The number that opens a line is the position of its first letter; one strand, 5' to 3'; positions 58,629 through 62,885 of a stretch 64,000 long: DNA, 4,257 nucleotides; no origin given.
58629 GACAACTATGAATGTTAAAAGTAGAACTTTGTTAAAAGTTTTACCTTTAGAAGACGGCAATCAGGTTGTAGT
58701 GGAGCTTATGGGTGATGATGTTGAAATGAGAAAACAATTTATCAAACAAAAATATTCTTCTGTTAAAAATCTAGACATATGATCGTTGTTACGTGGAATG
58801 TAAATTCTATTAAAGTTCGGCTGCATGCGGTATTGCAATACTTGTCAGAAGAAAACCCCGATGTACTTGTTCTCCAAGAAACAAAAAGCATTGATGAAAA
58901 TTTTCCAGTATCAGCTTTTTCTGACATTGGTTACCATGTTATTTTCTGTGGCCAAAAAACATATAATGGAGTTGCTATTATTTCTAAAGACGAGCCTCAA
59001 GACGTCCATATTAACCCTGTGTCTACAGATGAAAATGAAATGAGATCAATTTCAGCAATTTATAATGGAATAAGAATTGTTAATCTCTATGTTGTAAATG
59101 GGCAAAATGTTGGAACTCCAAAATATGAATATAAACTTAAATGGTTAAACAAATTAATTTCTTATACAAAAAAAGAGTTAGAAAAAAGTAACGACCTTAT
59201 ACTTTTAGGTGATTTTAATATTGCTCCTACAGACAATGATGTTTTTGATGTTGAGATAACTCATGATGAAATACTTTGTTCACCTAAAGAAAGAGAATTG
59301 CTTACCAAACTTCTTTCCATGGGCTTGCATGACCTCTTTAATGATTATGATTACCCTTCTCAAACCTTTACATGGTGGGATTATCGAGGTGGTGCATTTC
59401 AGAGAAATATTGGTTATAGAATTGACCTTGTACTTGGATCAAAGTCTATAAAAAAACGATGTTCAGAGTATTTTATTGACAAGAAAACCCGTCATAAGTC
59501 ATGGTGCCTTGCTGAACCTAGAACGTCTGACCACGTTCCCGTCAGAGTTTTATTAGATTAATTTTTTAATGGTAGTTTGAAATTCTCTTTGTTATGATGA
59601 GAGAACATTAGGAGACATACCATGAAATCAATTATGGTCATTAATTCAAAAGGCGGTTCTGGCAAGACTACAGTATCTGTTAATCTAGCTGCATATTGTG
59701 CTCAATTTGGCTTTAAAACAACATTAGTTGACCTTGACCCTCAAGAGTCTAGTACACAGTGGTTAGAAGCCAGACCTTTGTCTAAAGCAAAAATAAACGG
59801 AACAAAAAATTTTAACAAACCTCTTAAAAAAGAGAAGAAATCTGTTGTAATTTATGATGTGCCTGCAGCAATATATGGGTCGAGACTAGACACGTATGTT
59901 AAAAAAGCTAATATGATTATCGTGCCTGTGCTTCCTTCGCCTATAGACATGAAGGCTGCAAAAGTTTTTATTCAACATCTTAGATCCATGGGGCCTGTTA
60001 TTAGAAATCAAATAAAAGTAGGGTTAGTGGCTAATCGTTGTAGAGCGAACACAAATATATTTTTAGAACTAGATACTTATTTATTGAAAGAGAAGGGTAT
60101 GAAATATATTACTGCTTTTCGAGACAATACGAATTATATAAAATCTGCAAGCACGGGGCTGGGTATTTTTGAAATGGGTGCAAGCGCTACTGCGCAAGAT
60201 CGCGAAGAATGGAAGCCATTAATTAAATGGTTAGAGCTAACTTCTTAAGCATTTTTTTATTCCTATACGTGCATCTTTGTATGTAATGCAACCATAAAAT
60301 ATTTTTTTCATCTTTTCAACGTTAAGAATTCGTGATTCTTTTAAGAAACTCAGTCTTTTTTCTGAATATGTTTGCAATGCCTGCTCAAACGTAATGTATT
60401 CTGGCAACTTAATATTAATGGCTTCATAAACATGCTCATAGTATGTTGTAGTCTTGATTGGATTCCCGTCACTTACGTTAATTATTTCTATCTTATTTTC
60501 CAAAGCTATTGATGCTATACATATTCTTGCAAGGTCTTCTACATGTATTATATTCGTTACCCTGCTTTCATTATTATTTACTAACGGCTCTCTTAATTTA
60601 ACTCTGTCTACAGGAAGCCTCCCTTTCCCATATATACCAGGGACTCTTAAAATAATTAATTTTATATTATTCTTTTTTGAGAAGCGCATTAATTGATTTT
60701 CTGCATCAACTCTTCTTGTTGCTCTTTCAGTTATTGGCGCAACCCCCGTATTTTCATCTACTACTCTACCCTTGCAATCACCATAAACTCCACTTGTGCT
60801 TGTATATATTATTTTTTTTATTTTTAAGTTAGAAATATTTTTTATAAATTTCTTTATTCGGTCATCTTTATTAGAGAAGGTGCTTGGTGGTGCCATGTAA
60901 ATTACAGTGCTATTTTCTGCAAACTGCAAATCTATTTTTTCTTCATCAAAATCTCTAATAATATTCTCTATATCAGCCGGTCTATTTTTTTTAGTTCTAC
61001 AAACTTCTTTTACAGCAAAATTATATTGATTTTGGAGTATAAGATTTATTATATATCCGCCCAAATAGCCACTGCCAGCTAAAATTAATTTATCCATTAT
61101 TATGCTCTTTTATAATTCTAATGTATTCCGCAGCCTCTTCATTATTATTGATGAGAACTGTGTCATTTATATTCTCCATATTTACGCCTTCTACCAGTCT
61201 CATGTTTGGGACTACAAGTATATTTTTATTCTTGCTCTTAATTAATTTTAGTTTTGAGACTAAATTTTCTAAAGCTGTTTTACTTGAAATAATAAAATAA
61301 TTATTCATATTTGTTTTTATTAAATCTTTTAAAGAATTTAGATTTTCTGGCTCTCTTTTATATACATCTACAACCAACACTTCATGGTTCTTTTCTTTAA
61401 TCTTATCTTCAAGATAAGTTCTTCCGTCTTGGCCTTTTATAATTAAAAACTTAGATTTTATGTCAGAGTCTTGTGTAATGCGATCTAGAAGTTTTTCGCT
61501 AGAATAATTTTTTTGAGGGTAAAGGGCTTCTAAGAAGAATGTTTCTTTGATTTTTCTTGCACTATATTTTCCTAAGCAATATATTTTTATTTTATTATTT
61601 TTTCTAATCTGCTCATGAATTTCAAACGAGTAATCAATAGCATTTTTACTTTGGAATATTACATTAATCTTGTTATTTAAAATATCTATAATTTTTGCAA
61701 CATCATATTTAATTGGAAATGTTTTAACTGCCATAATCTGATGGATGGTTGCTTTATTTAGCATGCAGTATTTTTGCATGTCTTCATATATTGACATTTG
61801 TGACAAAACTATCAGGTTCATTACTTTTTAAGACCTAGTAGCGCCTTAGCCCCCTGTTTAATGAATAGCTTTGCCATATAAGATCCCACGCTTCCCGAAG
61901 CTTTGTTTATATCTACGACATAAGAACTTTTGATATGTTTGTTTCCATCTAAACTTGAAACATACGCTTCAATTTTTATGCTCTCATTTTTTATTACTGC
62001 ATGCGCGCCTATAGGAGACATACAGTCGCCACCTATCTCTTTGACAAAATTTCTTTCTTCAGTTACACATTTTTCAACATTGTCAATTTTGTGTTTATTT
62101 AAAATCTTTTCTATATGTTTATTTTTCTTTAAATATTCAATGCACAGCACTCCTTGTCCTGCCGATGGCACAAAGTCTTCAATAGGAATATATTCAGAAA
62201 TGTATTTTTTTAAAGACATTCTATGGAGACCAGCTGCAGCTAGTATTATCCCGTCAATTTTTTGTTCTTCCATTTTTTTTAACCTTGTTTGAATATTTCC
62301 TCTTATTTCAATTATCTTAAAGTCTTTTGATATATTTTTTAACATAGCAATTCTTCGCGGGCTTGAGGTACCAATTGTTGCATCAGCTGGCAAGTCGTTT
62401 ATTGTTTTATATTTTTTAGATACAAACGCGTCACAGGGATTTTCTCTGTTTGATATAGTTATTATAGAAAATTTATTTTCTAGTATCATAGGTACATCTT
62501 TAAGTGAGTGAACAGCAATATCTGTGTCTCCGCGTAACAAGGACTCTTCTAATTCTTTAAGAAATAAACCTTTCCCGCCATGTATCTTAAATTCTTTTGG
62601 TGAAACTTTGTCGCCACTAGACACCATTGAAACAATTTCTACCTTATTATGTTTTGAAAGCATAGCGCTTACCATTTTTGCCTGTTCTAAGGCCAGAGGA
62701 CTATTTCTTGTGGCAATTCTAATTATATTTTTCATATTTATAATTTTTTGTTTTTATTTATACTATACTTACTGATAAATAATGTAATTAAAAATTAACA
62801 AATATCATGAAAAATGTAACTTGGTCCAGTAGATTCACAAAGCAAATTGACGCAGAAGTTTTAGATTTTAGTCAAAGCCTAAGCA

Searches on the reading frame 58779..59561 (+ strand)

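Call 58: search_protein_families(library=pfam, proteins=[window:58779-59561:+], max_evalue=0.00001)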
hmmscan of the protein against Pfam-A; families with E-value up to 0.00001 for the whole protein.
window:58779-59561:+ (260 aa): 1 family
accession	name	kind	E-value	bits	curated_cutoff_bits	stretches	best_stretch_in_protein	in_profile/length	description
PF03372.29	Exo_endo_phos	-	7.5e-30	104.7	24.5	1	4-252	1-225/225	Endonuclease/Exonuclease/phosphatase family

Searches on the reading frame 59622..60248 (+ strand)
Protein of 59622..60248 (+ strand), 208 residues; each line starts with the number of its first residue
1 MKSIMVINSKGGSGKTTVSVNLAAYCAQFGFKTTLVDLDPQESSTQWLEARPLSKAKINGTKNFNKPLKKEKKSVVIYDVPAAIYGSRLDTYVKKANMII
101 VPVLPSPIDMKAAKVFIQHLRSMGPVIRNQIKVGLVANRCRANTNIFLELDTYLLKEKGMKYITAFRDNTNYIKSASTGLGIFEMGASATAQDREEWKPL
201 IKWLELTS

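Call 58: search_protein_families(library=pfam, proteins=[window:59622-60248:+], max_evalue=0.00001)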
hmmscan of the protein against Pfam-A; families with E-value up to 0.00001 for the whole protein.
window:59622-60248:+ (208 aa): 5 families
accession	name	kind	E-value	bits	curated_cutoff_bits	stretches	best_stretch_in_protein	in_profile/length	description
PF13614.12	AAA_31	-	8.6e-16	58.8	27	1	1-131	1-111/177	AAA domain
PF01656.29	CbiA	-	1.8e-15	57.5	25.4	1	4-179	1-122/125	CobQ/CobB/MinD/ParA nucleotide binding domain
PF10609.15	ParA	-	2e-07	31.1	27.1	1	3-39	5-41/246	NUBPL iron-transfer P-loop NTPase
PF09140.17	MipZ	-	5.6e-07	29.6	20.7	1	3-56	2-56/262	ATPase MipZ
PF02374.21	ArsA_ATPase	-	4.7e-06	26.5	24.3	1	4-45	3-44/305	Anion-transporting ATPase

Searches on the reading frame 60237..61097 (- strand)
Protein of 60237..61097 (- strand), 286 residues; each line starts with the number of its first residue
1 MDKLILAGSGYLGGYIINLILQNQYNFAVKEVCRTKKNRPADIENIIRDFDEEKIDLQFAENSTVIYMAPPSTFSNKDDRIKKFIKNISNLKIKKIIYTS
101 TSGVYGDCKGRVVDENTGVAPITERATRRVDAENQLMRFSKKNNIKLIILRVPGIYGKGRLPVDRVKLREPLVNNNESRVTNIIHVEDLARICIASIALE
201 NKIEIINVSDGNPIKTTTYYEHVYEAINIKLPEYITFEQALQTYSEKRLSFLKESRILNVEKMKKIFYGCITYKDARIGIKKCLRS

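Call 58: search_protein_families(library=pfam, proteins=[window:60237-61097:-], max_evalue=0.00001)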
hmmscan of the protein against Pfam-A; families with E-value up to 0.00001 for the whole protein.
window:60237-61097:- (286 aa): 1 family
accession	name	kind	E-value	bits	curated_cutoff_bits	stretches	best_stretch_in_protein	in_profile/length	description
PF01370.27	Epimerase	-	3.3e-09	37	20.9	1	8-208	6-239/240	NAD dependent epimerase/dehydratase family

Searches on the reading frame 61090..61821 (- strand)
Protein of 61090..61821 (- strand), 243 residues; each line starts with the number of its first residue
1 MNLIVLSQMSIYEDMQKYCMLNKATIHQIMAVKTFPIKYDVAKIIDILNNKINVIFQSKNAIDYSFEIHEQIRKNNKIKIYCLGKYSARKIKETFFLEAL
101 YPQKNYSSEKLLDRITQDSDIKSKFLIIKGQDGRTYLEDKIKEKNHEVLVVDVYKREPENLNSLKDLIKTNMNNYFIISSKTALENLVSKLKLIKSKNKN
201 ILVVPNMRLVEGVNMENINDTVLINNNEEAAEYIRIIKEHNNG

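Call 58: search_protein_families(library=pfam, proteins=[window:61090-61821:-], max_evalue=0.00001)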
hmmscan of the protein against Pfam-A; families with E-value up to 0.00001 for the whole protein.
window:61090-61821:- (243 aa): 1 family
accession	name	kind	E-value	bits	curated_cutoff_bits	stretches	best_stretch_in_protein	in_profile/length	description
PF02602.20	HEM4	-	8.9e-22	77.8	27.5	1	54-203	44-199/231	Uroporphyrinogen-III synthase HemD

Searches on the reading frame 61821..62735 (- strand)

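Call 58: search_protein_families(library=pfam, proteins=[window:61821-62735:-], max_evalue=0.00001)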
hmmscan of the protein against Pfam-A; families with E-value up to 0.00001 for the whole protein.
window:61821-62735:- (304 aa): 2 families
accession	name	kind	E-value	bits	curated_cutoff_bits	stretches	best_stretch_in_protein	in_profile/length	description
PF01379.25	Porphobil_deam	-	6.2e-73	245.2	22.1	1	5-209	1-206/207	Porphobilinogen deaminase, dipyromethane cofactor binding domain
PF03900.20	Porphobil_deamC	-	1.7e-12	48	26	1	222-279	2-61/74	Porphobilinogen deaminase, C-terminal domain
